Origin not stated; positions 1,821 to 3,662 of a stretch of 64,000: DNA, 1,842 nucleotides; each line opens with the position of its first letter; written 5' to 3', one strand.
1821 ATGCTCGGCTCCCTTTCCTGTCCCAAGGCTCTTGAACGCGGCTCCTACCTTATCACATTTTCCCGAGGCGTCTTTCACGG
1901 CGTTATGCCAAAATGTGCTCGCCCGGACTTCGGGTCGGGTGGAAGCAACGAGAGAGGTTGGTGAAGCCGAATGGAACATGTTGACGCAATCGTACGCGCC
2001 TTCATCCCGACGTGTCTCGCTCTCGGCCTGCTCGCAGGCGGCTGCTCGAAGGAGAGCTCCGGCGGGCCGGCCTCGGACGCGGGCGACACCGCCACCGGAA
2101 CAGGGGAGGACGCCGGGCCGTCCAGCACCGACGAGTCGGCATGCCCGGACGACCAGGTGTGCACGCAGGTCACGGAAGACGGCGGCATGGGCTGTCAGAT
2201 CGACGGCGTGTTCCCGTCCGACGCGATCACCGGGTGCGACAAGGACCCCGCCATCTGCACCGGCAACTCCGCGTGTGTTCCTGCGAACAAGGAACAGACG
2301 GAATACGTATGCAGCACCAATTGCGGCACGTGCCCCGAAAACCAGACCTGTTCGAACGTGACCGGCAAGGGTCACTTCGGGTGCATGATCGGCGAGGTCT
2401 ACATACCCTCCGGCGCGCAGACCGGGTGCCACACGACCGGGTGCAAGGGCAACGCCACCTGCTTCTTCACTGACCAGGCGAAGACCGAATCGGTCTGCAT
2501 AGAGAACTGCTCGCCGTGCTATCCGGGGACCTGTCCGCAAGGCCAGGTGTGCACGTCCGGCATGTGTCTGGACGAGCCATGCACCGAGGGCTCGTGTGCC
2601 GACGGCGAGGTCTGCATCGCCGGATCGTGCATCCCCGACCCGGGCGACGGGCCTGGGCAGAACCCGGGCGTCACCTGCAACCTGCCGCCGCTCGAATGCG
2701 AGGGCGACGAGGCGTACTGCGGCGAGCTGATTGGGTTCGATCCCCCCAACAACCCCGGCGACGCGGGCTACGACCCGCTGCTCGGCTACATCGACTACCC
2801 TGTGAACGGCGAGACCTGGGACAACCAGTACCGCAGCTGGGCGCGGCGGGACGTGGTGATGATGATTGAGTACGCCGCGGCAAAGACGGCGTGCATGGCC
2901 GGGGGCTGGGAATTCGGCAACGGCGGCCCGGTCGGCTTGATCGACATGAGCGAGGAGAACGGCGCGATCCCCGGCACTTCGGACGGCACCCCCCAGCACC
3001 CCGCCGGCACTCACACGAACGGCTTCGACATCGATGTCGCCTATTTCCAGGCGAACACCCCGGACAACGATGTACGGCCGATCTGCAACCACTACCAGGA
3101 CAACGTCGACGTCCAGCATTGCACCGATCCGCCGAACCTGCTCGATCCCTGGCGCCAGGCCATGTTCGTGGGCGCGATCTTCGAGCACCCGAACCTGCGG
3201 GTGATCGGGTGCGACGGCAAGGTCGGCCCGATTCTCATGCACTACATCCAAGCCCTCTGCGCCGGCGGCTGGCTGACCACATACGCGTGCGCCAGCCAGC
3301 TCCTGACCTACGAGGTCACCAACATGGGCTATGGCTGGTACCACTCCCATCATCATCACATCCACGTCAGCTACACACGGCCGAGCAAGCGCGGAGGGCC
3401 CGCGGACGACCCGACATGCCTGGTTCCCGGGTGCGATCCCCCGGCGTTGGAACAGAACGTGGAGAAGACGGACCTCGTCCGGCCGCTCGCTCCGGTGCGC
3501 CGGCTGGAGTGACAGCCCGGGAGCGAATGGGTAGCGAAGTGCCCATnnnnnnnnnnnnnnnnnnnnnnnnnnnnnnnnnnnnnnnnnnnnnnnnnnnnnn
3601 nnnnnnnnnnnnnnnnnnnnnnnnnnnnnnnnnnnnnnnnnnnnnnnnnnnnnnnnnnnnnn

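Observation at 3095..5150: Single-gene low-GC cassette (GT-C glycosyltransferase) between two lipoprotein genes, bracketed by a diverged 78-bp direct repeat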

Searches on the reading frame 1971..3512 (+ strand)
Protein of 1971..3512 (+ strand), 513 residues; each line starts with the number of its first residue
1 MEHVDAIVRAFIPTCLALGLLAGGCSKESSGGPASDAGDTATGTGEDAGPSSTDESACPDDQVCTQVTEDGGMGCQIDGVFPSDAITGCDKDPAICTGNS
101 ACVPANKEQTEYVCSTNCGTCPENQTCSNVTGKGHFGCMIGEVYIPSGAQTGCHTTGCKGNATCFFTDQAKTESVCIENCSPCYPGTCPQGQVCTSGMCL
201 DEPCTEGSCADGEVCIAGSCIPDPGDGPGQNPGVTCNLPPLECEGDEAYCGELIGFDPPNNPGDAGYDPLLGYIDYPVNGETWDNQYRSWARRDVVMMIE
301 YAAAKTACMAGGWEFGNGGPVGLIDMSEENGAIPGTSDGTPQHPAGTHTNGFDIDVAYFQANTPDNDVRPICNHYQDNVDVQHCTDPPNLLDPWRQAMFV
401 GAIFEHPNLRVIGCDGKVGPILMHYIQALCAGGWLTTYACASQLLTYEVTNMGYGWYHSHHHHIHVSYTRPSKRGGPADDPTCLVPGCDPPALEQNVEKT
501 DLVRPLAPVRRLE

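Call 5: search_protein_families(library=pfam, proteins=[window:1971-3512:+], max_evalue=0.1)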
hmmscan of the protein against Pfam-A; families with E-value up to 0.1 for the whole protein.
window:1971-3512:+ (513 aa): 0 families

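Call 8: search_protein_families(library=ncbifam, proteins=[window:1971-3509:+], max_evalue=0.1)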
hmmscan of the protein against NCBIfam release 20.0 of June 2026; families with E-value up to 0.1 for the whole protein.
window:1971-3509:+ (513 aa): 0 families

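Call 19: find_related_loci(query=window:1971-3509:+, collection=genome_contigs, flank=10000)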
Query window:1971-3509:+ (513 aa) in genome_contigs; peptide patterns used: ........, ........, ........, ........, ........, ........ (x = any residue, [..] = any of these).
19 stretches matched a pattern, but none encodes a relative of the query by tblastn (E <= 1e-3).

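Call 20: find_homologous_proteins(query=window:1971-3509:+, max_evalue=0.001)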
Query window:1971-3509:+ (513 aa): 233 proteins with E <= 0.001 among 5590 candidates; the best 120 are listed.
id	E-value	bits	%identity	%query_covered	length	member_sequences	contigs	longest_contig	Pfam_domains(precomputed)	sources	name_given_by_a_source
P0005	0.0e+0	1236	100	100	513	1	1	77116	-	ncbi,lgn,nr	ncbi:MAG: hypothetical protein PHU25_02535 [Deltaproteobacteria bacterium]|nr:hypothetical protein [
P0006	1.3e-232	792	65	98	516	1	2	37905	-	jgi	jgi:hypothetical protein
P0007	3.4e-211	721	62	97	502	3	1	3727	-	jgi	-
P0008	1.0e-206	706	63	89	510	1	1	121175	-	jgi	-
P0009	2.4e-177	609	57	92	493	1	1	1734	-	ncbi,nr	ncbi:MAG: hypothetical protein FJ098_15955, partial [Deltaproteobacteria bacterium]|nr:hypothetical 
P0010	4.7e-169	582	57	87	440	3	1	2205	-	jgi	-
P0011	7.3e-166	571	53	96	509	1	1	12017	-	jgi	jgi:hypothetical protein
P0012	2.7e-163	563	55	92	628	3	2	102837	-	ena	-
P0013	5.1e-163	562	57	88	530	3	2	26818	-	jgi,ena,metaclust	metaclust:\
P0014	4.8e-162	559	55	89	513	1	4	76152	-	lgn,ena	-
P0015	7.5e-161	555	56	90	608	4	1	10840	-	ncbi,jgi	jgi:hypothetical protein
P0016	2.5e-159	550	57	87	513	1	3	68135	-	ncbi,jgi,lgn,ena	-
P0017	7.3e-158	545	55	89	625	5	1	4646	-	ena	-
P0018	3.2e-157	543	55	91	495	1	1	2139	-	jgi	jgi:hypothetical protein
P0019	6.6e-157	542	55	90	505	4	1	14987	-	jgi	-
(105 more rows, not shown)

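Call 21: find_encoding_contigs(protein=P0006, flank=10000, max_places=3)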
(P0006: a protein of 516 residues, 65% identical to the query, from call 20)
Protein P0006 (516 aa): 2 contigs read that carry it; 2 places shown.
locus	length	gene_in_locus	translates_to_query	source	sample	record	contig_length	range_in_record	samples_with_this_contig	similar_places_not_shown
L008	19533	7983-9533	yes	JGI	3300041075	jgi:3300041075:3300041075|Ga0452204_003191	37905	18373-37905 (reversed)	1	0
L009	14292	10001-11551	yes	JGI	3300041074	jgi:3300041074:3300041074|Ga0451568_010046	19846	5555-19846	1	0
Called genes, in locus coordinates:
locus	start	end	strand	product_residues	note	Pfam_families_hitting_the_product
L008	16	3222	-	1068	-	PF25596:CPSase_L_D1, PF02786:CPSase_L_D2, PF02222:ATP-grasp (weak), PF02787:CPSase_L_D3, PF25596:CPSase_L_D1, PF02786:CPSase_L_D2, PF02222:ATP-grasp, PF02142:MGS, +5 more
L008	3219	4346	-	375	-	PF00988:CPSase_sm_chain, PF00117:GATase, PF07722:Peptidase_C26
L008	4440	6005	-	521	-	PF00989:PAS, PF08448:PAS_4 (weak), PF13188:PAS_8 (weak), PF13426:PAS_9, PF08447:PAS_3, PF00512:HisKA, PF02518:HATPase_c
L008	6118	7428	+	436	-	-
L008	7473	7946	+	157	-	PF09394:Inhibitor_I42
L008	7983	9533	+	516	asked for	-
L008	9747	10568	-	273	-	PF12686:DUF3800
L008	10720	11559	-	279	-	PF02311:AraC_binding, PF07883:Cupin_2, PF00165:HTH_AraC (weak), PF12833:HTH_18, PF00165:HTH_AraC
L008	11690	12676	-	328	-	-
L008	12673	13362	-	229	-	-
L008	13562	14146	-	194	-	-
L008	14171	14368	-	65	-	-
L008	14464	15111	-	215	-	PF00072:Response_reg, PF00196:GerE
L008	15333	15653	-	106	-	-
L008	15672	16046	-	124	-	-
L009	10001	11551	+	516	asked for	-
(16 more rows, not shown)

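Call 22: find_encoding_contigs(protein=P0008, flank=10000, max_places=3)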
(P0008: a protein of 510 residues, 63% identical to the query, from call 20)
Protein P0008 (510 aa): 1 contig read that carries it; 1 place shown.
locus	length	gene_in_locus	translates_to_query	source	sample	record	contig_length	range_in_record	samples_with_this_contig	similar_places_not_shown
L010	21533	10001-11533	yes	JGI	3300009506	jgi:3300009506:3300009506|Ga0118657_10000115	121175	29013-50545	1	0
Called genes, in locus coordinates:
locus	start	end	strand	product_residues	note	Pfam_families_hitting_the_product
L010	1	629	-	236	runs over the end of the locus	-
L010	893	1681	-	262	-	PF07719:TPR_2 (faint), PF13428:TPR_14 (faint), PF13432:TPR_16 (weak)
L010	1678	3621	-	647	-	PF13584:BatD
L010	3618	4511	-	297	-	-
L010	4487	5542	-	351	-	PF00092:VWA, PF13519:VWA_2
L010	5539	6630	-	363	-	PF07584:BatA, PF01882:DUF58 (weak), PF00092:VWA, PF13519:VWA_2, PF06707:DUF1194 (weak)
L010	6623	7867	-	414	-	-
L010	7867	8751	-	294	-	PF01882:DUF58, PF13519:VWA_2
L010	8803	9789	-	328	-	PF00493:MCM (weak), PF20030:bpMoxR, PF07726:AAA_3, PF07728:AAA_5, PF17863:AAA_lid_2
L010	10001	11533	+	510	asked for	-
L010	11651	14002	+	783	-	PF09113:N-glycanase_C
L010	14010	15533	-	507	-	PF03734:YkuD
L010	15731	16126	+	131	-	-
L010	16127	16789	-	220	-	PF13386:DsbD_2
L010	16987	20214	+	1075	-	-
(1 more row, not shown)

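Call 57: search_solved_structures(query=window:1971-3509:+, max_evalue=10)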
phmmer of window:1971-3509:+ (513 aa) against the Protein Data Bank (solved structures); distinct sequences matched with E-value up to 10: 0.

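Call 90: search_solved_structures(query=A6, max_evalue=10)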
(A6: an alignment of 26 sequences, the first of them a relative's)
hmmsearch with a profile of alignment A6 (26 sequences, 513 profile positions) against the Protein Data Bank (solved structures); distinct sequences matched with E-value up to 10: 12.
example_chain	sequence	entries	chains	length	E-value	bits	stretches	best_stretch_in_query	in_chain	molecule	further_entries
7ena_DQ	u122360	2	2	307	0.095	14.8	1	411-494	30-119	TFIIA-a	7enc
29vf_U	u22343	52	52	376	0.18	13.8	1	411-494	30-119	Transcription initiation factor IIA subunit 1 | Transcription initiation factor IIA beta chain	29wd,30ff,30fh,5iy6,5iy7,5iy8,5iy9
2kzi_A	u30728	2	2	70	1.4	11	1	456-497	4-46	Engineered protein, ZHER2 Affibody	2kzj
3tgn_A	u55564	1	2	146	1.7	10.7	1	419-474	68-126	Adc operon repressor AdcR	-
9jvb_A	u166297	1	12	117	1.8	10.6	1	456-499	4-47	Transcription elongation factor S-II, putative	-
4jdq_A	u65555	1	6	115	2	10.4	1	457-504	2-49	Slr1964 protein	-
4jdx_A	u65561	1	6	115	2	10.4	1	457-504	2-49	Slr1964 protein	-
8skx_A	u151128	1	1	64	2.1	10.3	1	456-504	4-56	Miniprotein HHH_rd4_0518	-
3o39_A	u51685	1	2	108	2.4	10.2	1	456-499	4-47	Periplasmic protein related to spheroblast formation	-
6ekt_A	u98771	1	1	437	3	9.8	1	455-502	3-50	p-47 protein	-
7ob6_A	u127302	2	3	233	3.4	9.7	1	456-500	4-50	CPR-C4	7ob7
9kbz_B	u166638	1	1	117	9.5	8.2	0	453-490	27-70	Double-stranded RNA-binding protein 4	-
